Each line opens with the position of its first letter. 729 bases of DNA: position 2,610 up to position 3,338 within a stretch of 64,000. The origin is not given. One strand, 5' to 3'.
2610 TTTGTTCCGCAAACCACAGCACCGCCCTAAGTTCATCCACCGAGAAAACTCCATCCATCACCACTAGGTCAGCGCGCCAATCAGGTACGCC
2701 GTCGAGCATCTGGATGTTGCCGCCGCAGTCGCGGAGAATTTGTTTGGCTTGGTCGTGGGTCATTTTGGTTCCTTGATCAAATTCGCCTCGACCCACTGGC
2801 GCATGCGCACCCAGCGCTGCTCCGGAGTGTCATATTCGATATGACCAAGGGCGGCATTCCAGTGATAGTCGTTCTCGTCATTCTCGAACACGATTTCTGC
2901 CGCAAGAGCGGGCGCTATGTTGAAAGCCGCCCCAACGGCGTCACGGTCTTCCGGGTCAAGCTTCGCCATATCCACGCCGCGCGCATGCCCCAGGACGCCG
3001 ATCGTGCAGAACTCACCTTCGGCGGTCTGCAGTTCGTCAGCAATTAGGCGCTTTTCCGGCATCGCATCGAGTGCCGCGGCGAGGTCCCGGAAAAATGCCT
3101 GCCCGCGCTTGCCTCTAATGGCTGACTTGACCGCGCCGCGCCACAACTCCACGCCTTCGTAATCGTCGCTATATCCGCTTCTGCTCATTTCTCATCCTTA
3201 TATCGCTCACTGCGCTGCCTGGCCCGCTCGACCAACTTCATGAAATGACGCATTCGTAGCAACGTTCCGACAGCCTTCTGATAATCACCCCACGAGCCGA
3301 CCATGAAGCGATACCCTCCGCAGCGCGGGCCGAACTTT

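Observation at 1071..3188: Phage-encoded RtcB RNA ligase operon next to the integrase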

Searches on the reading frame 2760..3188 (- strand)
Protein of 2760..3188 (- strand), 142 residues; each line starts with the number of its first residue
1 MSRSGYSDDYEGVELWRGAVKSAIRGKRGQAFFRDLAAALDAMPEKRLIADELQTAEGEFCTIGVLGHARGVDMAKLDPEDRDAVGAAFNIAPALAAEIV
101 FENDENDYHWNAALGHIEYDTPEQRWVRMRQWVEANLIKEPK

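Call 3: search_protein_families(library=pfam, proteins=[window:2760-3188:-], max_evalue=0.01)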
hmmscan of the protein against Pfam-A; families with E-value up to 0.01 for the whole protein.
window:2760-3188:- (142 aa): 0 families

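Call 4: search_protein_families(library=phrogs, proteins=[window:2760-3188:-], max_evalue=0.01)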
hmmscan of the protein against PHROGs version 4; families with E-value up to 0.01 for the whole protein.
window:2760-3188:- (142 aa): 1 family
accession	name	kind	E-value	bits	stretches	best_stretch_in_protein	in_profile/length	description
phrog_25637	-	unknown function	4.3e-52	177.1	1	1-136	1-140/146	-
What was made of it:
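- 2760..3188 (-): p142: a 142-aa member of a very large uncharacterised phage and prophage family (phrog_25637), not an RtcB partner. phrog_25637 E=4.3e-52 (call 4).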

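Call 8: search_dna_similar(query=window:2760-3188:-, collection=phages, mode=protein, max_rows=40, max_evalue=0.01)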
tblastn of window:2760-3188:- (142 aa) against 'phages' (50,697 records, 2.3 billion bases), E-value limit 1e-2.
Records with a match: 7; places in all: 7; records where one place covers at least 80% of the query: 7.
Best place of each record, by identity: <60% 7.
By first word of the organism name: Ralstonia 5; Pseudomonas 2.
By host as written in the record: Ralstonia pseudosolanacearum I-33 (MT009) 3; Ralstonia pseudosolanacearum I-33 (MT061) 2; Pseudomonas aeruginosa UCBPP-PA14 1; Pseudomonas aeruginosa 1.
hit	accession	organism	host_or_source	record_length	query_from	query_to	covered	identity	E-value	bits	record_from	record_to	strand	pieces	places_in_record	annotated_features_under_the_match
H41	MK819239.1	Pseudomonas phage vB_PaeP_YA3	Pseudomonas aeruginosa UCBPP-PA14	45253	1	137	96%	59.9%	7e-38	141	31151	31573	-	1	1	hypothetical protein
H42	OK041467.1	Pseudomonas phage PAE2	Pseudomonas aeruginosa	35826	1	137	96%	59.9%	4e-37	139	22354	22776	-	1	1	hypothetical protein (x2)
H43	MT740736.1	Ralstonia phage Eline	Ralstonia pseudosolanacearum I-33 ...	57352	1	139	98%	47.4%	8e-27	109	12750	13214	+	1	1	hypothetical protein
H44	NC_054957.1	Ralstonia phage Eline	Ralstonia pseudosolanacearum I-33 ...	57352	1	139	98%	47.4%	8e-27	109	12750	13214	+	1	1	hypothetical protein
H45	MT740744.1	Ralstonia phage Jenny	Ralstonia pseudosolanacearum I-33 ...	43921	1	139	98%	47.4%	1e-26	109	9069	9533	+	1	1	hypothetical protein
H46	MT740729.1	Ralstonia phage Bakoly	Ralstonia pseudosolanacearum I-33 ...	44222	1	139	98%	47.4%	1e-26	109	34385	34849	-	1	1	hypothetical protein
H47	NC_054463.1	Ralstonia phage Bakoly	Ralstonia pseudosolanacearum I-33 ...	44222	1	139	98%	47.4%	1e-26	109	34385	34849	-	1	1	hypothetical protein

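Call 10: get_annotated_region(hit=H41, flank=4000)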
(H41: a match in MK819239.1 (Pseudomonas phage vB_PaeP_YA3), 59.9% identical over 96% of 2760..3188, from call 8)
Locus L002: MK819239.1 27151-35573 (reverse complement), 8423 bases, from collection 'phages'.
description: Pseudomonas phage vB_PaeP_YA3, complete genome.
organism: Pseudomonas phage vB_PaeP_YA3 (NCBI taxid 2588095)
taxonomy: Viruses; Duplodnaviria; Heunggongvirae; Uroviricota; Caudoviricetes
host: Pseudomonas aeruginosa UCBPP-PA14; source: -; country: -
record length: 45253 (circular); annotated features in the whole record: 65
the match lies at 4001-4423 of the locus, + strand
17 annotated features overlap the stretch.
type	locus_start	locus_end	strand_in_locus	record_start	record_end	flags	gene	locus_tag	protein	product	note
CDS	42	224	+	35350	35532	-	-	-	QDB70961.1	hypothetical protein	-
CDS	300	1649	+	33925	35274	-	-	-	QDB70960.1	hypothetical protein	-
CDS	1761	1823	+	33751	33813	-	-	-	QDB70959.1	hypothetical protein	-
CDS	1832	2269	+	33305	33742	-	-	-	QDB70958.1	DUF551 domain-containing protein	-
CDS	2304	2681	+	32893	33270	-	-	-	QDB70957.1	hypothetical protein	-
CDS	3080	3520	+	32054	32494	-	-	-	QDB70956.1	hypothetical protein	-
CDS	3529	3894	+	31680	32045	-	-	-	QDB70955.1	hypothetical protein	-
CDS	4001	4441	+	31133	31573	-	-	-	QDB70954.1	hypothetical protein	-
CDS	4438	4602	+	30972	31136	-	-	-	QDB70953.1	hypothetical protein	-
CDS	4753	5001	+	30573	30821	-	-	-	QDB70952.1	hypothetical protein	-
CDS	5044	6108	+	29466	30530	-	-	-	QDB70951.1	hypothetical protein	-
CDS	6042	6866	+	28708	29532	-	-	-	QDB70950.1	single-stranded DNA-binding protein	-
CDS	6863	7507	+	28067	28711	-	-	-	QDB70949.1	exonuclease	-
CDS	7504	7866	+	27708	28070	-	-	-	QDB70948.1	putative transcriptional regulator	-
CDS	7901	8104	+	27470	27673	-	-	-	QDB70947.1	hypothetical protein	-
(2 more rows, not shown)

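Call 11: get_annotated_region(hit=H44, flank=4000)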
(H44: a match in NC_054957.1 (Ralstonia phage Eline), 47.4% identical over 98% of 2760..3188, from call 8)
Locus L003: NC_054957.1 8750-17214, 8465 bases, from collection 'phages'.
description: Ralstonia phage Eline, complete genome.
organism: Ralstonia phage Eline (NCBI taxid 2759724)
taxonomy: Viruses; Duplodnaviria; Heunggongvirae; Uroviricota; Caudoviricetes; Cimandefvirus; Cimandefvirus eline
host: Ralstonia pseudosolanacearum I-33 (MT061); source: pepper plant field; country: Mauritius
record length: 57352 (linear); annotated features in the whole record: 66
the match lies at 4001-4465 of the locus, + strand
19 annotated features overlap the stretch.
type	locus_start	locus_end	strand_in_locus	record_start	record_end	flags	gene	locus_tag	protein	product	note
CDS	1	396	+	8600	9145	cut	-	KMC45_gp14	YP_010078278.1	terminase small subunit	Terminase small subunit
CDS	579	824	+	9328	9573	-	-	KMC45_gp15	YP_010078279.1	hypothetical protein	-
CDS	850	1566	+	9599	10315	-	-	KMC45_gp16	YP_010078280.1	hypothetical protein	-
CDS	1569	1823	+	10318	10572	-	-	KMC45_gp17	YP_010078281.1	hypothetical protein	-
CDS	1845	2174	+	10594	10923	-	-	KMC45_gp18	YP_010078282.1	hypothetical protein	-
CDS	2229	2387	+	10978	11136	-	-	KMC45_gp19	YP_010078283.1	hypothetical protein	-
CDS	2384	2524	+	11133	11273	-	-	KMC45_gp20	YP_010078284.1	hypothetical protein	-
CDS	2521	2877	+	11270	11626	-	-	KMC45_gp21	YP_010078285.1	hypothetical protein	-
CDS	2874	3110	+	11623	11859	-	-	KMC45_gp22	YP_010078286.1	hypothetical protein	-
CDS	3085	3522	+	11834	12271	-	-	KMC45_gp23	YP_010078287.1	hypothetical protein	-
CDS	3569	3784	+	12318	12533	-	-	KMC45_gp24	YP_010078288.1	hypothetical protein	-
CDS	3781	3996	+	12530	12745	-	-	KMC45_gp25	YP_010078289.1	hypothetical protein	-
CDS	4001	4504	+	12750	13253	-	-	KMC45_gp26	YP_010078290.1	hypothetical protein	-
CDS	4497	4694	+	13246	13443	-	-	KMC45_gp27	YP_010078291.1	hypothetical protein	-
CDS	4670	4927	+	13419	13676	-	-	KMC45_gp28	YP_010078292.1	hypothetical protein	-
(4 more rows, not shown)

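Call 12: get_annotated_region(hit=H47, flank=4000)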
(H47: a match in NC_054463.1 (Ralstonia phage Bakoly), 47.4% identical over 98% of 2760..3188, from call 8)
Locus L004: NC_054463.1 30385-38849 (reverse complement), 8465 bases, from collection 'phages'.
description: Ralstonia phage Bakoly, complete genome.
organism: Ralstonia phage Bakoly (NCBI taxid 2759709)
taxonomy: Viruses; Duplodnaviria; Heunggongvirae; Uroviricota; Caudoviricetes; Bakolyvirus; Bakolyvirus bakoly
host: Ralstonia pseudosolanacearum I-33 (MT009); source: aubergine plant field; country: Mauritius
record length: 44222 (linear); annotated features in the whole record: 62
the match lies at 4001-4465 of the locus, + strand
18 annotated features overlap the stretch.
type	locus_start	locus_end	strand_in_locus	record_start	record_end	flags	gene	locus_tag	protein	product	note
CDS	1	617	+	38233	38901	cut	-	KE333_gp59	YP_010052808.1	hypothetical protein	-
CDS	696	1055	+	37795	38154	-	rusA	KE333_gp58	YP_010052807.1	RusA-like Holliday junction resolvase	rusA; crossover junction endodeoxyribonuclease RusA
CDS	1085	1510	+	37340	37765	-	-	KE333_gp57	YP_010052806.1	hypothetical protein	-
CDS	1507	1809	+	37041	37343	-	-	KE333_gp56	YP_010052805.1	hypothetical protein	-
CDS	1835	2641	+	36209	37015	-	-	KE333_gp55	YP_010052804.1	hypothetical protein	-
CDS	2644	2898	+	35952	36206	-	-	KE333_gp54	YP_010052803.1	hypothetical protein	-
CDS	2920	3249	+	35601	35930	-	-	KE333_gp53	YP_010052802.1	hypothetical protein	-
CDS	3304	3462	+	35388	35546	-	-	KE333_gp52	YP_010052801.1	hypothetical protein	-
CDS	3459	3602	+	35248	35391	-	-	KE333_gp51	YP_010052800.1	hypothetical protein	-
CDS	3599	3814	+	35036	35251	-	-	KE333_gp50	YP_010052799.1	hypothetical protein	-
CDS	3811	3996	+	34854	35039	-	-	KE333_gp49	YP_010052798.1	hypothetical protein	-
CDS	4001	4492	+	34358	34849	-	-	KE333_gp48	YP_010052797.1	hypothetical protein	-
CDS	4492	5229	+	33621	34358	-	-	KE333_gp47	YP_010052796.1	endolysin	-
CDS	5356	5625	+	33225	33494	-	-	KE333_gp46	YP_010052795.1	holin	-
CDS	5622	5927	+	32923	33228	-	-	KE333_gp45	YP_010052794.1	hypothetical protein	-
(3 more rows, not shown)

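Call 14: search_solved_structures(query=window:2760-3188:-, max_evalue=10, show_alignments=2)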
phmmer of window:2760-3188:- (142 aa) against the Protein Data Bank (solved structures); distinct sequences matched with E-value up to 10: 0.

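Call 17: find_homologous_proteins(query=window:2760-3188:-)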
Query window:2760-3188:- (142 aa): 7278 proteins with E <= 0.001 among 7477 candidates; the best 120 are listed.
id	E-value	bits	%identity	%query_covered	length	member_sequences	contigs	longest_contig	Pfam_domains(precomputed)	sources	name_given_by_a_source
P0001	3.7e-83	295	91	99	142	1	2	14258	-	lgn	-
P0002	5.7e-80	284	99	90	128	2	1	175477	-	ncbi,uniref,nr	ncbi:hypothetical protein [Paraburkholderia elongata]|uniref:hypothetical protein n=1 Tax=Paraburkho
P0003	5.6e-69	249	77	100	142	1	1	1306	-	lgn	-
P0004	1.1e-63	232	73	98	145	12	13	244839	-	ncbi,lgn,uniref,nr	ncbi:TPA: hypothetical protein ACK3Q6_001657 [Burkholderia cepacia]|uniref:hypothetical protein n=1 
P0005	4.3e-62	227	71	98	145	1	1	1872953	-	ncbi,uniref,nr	ncbi:hypothetical protein [Burkholderia vietnamiensis]|uniref:hypothetical protein n=1 Tax=Burkholde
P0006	1.7e-61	225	71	98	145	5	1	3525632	-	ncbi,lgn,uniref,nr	ncbi:hypothetical protein [Burkholderia sp. B21-005]|uniref:hypothetical protein n=1 Tax=Burkholderi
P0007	3.4e-61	224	74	96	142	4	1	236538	-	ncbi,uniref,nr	ncbi:hypothetical protein [Burkholderia ubonensis]|uniref:hypothetical protein n=1 Tax=Burkholderia 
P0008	1.7e-60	221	71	98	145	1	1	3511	-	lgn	-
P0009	3.6e-60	220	72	98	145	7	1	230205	-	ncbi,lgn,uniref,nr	ncbi:hypothetical protein KTE68_22285 [Burkholderia multivorans]|uniref:hypothetical protein n=1 Tax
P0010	6.8e-59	216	71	98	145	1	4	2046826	-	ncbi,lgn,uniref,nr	ncbi:hypothetical protein K6W26_22860 [Burkholderia sp. AU42008]|uniref:hypothetical protein n=1 Tax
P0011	2.6e-58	214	72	99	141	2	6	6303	-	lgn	-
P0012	4.3e-57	210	72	96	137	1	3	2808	-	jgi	jgi:hypothetical protein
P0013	1.2e-56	209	75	99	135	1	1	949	-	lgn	-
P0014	6.2e-56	207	76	96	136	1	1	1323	-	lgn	-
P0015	3.7e-54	201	74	98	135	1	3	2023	-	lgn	-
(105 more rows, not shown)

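Call 30: find_related_loci(query=A1, collection=viral_contigs, flank=6000)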
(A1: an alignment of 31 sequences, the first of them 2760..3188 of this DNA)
Query A1 (142 aa) in viral_contigs; peptide patterns used: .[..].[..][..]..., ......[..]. (x = any residue, [..] = any of these).
315 stretches matched a pattern; 263 encode a relative of the query (tblastn E <= 1e-3); the best 80 are kept; 80 distinct loci.
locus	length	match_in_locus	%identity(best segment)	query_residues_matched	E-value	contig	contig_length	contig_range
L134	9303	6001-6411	77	1-137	2e-68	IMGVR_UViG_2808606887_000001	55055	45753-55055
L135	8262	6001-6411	74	1-137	8e-67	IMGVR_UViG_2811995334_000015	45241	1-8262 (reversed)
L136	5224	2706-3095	71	1-137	3e-59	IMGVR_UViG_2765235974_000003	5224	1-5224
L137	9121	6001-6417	71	1-139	2e-56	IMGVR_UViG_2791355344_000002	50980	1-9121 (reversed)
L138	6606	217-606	66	1-139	3e-54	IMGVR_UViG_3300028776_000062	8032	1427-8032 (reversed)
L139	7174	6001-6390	66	1-139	3e-54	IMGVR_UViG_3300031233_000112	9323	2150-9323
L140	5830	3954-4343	66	1-139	3e-54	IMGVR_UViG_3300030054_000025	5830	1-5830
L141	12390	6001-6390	66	1-139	3e-54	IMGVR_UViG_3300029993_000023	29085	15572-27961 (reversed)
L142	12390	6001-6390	66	1-139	3e-54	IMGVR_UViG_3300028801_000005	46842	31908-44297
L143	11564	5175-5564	66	1-139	3e-54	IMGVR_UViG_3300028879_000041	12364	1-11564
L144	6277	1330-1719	66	1-139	3e-54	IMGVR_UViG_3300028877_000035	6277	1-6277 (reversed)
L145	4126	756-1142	67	1-137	8e-54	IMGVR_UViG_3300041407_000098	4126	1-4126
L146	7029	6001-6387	68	1-137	2e-53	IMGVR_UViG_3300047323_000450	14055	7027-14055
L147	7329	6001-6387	68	1-137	1e-53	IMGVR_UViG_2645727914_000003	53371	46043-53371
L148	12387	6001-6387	67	1-137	2e-53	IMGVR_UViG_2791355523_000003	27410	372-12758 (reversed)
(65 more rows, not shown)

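Call 37: predict_structure(alignment_id=A1)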
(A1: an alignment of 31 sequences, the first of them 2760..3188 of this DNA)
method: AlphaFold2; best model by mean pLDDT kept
length: 142 residues; sequences in the alignment: 31
mean_pLDDT: 88.4   pTM: 0.80
mean pLDDT of the five models: 88.4, 88.0, 87.6, 86.6, 86.1
residues with pLDDT >= 90: 105; 70-90: 23; 50-70: 9; < 50: 5
segments of 3 or more residues with pLDDT < 50: none
pLDDT, mean of each block of 10 residues (from residue 1): 49 78 93 97 96 92 96 91 94 94 85 91 96 91 52
secondary structure, 60 per line:
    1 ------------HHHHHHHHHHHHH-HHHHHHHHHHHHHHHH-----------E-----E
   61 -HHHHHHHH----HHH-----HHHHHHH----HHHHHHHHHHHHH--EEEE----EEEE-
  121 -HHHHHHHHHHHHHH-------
elements in order: H13-25 H27-42 H62-69 H82-88 H93-105 E108-111 E116-119 H122-135
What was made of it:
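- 2760..3188 (-): The AF2 model has pLDDT 88.4 and is mainly helical (call 37).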

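Call 47: search_protein_families(library=padloc, proteins=[window:2760-3188:-], max_evalue=0.01)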
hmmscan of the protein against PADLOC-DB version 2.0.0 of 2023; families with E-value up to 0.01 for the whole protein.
window:2760-3188:- (142 aa): 0 families

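Call 48: search_protein_families(library=ncbifam, proteins=[window:2760-3188:-], max_evalue=0.01)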
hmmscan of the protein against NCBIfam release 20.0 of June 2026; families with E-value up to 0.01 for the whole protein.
window:2760-3188:- (142 aa): 0 families

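Call 70: find_encoding_contigs(protein=P0001, flank=6000, max_places=3)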
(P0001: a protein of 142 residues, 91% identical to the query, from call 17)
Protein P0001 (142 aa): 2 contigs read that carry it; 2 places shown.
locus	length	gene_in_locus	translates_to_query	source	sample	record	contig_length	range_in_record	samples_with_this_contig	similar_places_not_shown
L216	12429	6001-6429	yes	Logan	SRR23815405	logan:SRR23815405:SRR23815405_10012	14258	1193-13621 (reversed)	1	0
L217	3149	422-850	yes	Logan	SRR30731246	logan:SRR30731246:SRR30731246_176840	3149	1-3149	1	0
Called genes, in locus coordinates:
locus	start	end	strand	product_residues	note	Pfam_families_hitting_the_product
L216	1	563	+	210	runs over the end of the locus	-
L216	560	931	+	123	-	PF01555:N6_N4_Mtase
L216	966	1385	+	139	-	PF05772:NinB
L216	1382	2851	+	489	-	PF00145:DNA_methylase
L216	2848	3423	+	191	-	PF05766:NinG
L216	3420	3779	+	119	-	-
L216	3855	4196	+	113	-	-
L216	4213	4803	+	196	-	-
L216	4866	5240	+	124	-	-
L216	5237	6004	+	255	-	-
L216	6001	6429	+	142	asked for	-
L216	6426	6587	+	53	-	-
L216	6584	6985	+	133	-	PF24240:DUF7448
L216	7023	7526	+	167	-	-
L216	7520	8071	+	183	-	PF01139:RtcB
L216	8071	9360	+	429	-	PF14890:Intein_splicing, PF01139:RtcB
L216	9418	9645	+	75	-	-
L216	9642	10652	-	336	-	PF00589:Phage_integrase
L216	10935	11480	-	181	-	PF00210:Ferritin, PF02915:Rubrerythrin (weak)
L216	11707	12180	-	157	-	PF05239:PRC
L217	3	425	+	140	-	?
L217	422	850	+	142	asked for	-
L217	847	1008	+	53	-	-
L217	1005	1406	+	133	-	PF24240:DUF7448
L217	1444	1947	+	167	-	-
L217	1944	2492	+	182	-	PF01139:RtcB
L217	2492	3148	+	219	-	?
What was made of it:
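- A related prophage (L216/L217) also carries p142 and an RtcB gene in the same operon arm (call 70).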

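Call 71: find_encoding_contigs(protein=P0004, flank=6000, max_places=3)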
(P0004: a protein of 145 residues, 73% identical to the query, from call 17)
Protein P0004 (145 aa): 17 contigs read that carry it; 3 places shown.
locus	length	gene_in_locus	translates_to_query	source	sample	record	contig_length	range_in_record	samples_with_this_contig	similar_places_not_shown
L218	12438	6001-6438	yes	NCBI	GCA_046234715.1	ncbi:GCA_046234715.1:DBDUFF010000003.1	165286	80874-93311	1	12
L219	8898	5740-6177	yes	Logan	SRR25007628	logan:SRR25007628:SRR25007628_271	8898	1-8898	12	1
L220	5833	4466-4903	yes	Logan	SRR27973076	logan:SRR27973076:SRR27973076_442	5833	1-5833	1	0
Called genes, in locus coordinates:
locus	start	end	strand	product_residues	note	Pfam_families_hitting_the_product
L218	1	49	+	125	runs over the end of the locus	-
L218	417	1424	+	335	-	PF00078:RVT_1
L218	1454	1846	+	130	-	PF13392:HNH_3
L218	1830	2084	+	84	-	-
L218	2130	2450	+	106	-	-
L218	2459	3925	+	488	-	-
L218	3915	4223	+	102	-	-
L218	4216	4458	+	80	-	-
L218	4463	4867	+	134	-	-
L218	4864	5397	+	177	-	-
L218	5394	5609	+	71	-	-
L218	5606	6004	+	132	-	PF13223:DUF4031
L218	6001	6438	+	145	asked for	-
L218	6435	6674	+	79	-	-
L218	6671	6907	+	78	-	-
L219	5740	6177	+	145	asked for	-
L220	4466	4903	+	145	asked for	-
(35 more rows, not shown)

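Call 73: fold_search(model_id=the predicted structure, library=viral)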
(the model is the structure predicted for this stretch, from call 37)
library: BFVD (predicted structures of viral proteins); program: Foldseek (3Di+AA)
matches with E <= 10: 150; with E <= 0.001: 0
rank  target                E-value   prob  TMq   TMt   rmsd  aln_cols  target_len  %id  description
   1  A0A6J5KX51            7.1e-02  0.84  0.35  0.40  10.7       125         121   14  Uncharacterized protein [uncultured Caudovirales phage]
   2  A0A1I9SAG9            1.2e-01  0.80  0.37  0.44   8.6       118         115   14  Uncharacterized protein [Rhodococcus phage Weasels2]
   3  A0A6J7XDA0            1.4e-01  0.97  0.43  0.30   4.9       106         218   17  Uncharacterized protein [uncultured Caudovirales phage]
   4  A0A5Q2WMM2            1.7e-01  0.84  0.39  0.44   4.6       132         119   15  (no name in the UniProt tables at hand)
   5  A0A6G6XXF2            2.3e-01  0.69  0.41  0.34   9.4       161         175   12  (no name in the UniProt tables at hand)
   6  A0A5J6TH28            6.6e-01  0.30  0.33  0.38   7.8       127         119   16  Uncharacterized protein [Mycobacterium phage DyoEdafos]
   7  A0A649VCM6            6.9e-01  0.05  0.14  0.14  15.9       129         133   17  Uncharacterized protein [Mycobacterium phage Indlulamithi]
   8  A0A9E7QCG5            8.7e-01  0.08  0.21  0.18  18.8       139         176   13  Cro protein [Gordonia phage Aleemily]
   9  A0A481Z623            9.7e-01  0.07  0.21  0.05  13.9       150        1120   13  Uncharacterized protein [Pithovirus LCPAC202]
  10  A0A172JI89            1.0e+00  0.30  0.39  0.44  10.2       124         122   11  Uncharacterized protein [Bacillus phage AR9]
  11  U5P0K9                1.0e+00  0.16  0.26  0.36   9.0       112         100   17  (no name in the UniProt tables at hand)
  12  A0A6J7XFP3            1.1e+00  0.72  0.36  0.14   2.8        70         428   18  Uncharacterized protein [uncultured Caudovirales phage]
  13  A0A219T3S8            1.1e+00  0.06  0.18  0.05  12.2       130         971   12  RNA-dependent RNA polymerase (Fragment) [Emaravirus cajani]
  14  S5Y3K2                1.2e+00  0.15  0.29  0.28   9.9       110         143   13  Uncharacterized protein [Mycobacterium phage Catdawg]
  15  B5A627                1.4e+00  0.20  0.38  0.34   9.6       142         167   13  Uncharacterized protein [Mycobacterium phage Porky]
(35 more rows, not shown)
